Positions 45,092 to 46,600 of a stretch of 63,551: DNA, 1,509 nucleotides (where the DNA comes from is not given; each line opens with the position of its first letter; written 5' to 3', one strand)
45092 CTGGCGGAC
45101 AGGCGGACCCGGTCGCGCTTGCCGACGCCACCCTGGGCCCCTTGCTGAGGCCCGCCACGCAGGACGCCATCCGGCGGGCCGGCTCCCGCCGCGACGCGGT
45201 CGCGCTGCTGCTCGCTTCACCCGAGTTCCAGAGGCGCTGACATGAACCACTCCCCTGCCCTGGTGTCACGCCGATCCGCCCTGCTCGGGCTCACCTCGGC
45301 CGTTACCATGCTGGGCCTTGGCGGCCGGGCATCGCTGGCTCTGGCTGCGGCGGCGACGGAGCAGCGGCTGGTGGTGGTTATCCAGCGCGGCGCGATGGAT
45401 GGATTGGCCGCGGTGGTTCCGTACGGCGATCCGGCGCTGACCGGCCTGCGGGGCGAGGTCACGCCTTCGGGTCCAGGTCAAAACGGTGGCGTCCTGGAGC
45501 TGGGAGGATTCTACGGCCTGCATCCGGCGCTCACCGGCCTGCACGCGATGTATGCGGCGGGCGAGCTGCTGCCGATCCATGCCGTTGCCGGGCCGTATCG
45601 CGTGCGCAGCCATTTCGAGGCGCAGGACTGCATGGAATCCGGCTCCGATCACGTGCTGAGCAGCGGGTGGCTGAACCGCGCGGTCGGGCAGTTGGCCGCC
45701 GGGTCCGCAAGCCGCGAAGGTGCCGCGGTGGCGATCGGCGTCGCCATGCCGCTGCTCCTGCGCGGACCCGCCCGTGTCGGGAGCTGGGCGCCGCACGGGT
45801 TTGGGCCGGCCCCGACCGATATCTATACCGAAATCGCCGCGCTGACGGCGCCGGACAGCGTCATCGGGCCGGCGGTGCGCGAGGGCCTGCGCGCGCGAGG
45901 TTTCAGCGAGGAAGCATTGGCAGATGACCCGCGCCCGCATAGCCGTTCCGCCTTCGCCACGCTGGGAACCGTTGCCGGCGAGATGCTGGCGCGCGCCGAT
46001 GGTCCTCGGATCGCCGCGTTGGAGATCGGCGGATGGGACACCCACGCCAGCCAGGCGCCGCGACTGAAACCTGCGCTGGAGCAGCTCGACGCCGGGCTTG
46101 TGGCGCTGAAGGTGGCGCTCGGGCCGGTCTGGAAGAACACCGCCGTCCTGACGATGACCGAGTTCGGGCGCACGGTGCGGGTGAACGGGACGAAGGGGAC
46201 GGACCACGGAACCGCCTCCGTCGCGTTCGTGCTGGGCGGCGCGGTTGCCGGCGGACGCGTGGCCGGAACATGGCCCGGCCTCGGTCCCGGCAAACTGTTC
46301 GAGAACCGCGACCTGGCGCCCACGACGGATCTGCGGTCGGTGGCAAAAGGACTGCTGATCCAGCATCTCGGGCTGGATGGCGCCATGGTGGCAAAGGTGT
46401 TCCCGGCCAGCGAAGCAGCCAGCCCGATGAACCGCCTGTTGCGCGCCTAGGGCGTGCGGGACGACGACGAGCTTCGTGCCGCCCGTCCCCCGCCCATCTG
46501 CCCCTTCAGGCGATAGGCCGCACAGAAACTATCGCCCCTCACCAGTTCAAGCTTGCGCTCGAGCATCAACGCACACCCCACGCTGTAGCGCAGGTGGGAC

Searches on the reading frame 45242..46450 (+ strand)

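Call 59: search_protein_families(library=pfam, proteins=[window:45242-46450:+], max_evalue=0.00001)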
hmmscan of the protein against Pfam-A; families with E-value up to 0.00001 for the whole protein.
window:45242-46450:+ (402 aa): 1 family
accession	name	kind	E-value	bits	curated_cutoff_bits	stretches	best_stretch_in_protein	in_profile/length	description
PF07394.17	DUF1501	-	9.6e-37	127.5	27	1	118-386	108-389/390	Protein of unknown function (DUF1501)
